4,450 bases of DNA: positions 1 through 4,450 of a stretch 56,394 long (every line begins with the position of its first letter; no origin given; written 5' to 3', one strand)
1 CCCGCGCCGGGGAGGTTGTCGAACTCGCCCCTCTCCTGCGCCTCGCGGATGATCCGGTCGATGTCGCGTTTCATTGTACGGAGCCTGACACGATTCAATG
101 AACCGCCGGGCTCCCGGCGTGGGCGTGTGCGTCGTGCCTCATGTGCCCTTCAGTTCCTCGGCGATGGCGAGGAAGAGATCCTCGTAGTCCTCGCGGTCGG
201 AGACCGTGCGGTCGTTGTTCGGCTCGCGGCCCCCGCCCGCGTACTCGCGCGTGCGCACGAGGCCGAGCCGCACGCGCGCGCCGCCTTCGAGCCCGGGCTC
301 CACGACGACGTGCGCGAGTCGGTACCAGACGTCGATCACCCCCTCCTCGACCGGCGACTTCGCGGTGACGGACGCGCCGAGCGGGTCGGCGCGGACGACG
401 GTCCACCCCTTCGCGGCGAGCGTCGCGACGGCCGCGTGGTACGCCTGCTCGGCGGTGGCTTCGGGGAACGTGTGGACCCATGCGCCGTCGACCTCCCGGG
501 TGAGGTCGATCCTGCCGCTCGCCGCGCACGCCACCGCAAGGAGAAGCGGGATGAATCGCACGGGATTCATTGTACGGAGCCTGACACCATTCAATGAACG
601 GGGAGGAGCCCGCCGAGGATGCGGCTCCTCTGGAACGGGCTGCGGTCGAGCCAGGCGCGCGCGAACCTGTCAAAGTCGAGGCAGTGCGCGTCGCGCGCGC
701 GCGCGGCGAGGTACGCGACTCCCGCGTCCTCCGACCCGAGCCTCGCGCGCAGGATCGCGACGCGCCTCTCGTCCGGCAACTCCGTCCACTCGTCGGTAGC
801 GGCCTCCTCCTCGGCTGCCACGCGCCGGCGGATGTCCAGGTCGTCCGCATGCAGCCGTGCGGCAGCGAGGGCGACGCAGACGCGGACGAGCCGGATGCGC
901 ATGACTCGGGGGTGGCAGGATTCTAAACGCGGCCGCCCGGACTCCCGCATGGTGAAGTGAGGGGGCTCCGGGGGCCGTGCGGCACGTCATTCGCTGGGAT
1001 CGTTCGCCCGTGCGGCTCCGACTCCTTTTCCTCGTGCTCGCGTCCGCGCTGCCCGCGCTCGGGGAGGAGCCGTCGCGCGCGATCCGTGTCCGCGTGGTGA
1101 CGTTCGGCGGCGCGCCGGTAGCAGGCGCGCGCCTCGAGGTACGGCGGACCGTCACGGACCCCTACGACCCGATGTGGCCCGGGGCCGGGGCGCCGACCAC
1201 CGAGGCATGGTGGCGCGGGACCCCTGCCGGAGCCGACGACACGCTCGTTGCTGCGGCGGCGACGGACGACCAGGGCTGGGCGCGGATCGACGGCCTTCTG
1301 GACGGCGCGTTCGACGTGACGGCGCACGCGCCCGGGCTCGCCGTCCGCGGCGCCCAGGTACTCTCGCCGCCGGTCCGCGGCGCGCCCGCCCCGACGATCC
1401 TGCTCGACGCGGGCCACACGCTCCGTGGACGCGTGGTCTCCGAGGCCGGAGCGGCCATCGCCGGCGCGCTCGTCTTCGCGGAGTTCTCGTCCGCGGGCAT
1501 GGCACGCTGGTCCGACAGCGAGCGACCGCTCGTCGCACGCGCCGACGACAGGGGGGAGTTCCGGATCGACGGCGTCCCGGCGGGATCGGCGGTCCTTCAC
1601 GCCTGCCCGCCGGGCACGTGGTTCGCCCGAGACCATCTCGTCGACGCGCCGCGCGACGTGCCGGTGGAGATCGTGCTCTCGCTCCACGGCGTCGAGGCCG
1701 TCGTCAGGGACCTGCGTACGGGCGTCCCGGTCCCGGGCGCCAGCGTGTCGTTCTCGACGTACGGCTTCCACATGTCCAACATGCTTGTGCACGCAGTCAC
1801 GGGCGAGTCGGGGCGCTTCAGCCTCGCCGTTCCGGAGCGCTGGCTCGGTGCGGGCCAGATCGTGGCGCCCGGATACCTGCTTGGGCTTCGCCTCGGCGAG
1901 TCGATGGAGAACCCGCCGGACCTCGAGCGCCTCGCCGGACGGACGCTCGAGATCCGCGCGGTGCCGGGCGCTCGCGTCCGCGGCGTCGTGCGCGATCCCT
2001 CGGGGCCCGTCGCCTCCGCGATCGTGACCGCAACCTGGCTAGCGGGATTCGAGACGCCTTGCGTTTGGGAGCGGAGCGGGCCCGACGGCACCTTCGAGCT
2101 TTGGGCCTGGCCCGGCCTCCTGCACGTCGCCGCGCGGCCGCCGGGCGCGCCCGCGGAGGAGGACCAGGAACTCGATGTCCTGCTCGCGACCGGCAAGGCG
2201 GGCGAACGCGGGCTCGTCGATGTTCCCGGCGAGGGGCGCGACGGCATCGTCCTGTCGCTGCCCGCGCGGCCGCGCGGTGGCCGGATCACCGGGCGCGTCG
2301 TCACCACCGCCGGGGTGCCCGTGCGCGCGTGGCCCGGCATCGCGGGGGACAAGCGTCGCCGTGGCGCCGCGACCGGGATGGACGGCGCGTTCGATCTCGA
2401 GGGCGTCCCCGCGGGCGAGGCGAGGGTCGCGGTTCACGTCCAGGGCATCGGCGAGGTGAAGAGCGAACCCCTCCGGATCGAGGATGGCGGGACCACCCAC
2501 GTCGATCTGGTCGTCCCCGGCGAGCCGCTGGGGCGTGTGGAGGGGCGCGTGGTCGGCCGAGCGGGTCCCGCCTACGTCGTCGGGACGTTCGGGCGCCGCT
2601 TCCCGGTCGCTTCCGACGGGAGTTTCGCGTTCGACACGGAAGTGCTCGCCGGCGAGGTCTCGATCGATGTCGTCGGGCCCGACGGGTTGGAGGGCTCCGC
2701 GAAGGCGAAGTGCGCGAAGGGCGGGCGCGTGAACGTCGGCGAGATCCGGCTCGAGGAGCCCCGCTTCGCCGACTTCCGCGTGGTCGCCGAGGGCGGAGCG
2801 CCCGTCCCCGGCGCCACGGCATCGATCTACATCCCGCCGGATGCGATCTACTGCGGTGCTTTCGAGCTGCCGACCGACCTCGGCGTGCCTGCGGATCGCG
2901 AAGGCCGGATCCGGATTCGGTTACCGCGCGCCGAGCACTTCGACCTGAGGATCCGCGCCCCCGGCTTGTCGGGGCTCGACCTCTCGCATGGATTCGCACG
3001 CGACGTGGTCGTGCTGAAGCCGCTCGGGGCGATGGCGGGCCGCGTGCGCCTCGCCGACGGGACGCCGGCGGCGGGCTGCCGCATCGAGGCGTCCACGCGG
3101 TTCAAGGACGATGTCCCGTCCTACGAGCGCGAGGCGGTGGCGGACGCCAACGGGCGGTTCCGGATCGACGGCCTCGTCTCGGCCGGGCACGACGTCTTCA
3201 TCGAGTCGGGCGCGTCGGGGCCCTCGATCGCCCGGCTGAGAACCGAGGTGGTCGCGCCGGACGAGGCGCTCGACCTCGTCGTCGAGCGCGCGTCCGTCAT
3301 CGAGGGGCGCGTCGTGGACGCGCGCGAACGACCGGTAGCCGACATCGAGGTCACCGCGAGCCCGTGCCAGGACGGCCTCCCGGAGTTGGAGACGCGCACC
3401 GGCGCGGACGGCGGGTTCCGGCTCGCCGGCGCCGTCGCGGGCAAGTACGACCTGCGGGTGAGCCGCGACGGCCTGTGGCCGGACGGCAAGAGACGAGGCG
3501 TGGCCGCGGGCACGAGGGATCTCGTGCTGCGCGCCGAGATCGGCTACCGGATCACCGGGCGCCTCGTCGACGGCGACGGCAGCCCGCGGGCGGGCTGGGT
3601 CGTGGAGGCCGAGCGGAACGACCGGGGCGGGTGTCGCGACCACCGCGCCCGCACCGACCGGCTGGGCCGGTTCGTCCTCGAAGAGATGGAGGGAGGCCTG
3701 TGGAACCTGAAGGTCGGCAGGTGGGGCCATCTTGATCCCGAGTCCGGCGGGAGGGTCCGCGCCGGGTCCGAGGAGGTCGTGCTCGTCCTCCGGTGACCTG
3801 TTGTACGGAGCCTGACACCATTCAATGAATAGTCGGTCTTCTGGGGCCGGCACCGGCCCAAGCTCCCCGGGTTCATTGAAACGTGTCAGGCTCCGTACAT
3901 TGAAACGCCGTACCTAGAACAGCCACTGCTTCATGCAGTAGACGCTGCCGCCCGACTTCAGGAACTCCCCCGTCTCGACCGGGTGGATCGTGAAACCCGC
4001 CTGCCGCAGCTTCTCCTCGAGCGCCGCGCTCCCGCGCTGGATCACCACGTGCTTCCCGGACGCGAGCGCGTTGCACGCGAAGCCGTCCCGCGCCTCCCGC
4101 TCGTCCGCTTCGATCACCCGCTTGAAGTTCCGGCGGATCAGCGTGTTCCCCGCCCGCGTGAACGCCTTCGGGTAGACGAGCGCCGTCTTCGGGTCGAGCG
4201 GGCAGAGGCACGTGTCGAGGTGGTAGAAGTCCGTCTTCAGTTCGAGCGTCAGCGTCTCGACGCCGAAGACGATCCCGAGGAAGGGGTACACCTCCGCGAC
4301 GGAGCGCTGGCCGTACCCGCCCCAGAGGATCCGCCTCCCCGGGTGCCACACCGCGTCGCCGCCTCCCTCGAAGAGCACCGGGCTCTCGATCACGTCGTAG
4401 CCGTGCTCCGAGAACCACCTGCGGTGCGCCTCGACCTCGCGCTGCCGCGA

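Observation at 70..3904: Four copies of a 33-bp AT-rich palindromic element clustered in 4 kb, including an inverted pair forming a compound hairpin between convergent genes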

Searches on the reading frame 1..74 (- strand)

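Call 31: search_protein_families(library=pfam, proteins=[window:1-74:-], max_evalue=0.01)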
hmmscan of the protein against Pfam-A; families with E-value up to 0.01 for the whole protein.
window:1-74:- (24 aa): 1 family
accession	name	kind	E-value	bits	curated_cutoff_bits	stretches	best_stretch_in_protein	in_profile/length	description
PF09350.15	DJC28_CD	-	8.5e-07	29.4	27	1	5-24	2-21/70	DnaJ homologue, subfamily C, member 28, conserved domain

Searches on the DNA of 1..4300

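Call 6: search_rna_families(source=window, start=1, end=4300, threshold=evalue, max_evalue=10)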
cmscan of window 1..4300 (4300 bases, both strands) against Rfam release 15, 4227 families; matches with E-value up to 10: 5.
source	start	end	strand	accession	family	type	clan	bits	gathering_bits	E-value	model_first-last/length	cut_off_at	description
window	686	719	+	RF01340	CRISPR-DR29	Gene; CRISPR;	-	23.1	39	0.13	1-37/37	no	CRISPR RNA direct repeat element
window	3836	3882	+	RF01330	CRISPR-DR16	Gene; CRISPR;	-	22.9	35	0.058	1-37/37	no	CRISPR RNA direct repeat element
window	1426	1495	+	RF03407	MIR531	Gene; miRNA;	-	19.9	70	4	1-69/69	no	MIR531 microRNA precursor family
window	2987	3048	-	RF03078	chrB-a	Cis-reg;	-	18.9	43.9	5.8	1-80/80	no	chrB-a RNA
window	3424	3546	+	RF00223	IRES_Bip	Cis-reg; IRES;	-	13.2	40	0.62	1-263/263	no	bip internal ribosome entry site (IRES)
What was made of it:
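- There is no Rfam match (call 6).
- Tried and rejected: A search of 1-4300 at E up to 10 returned only weak chance hits such as CRISPR-DR and miRNA models (call 6).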
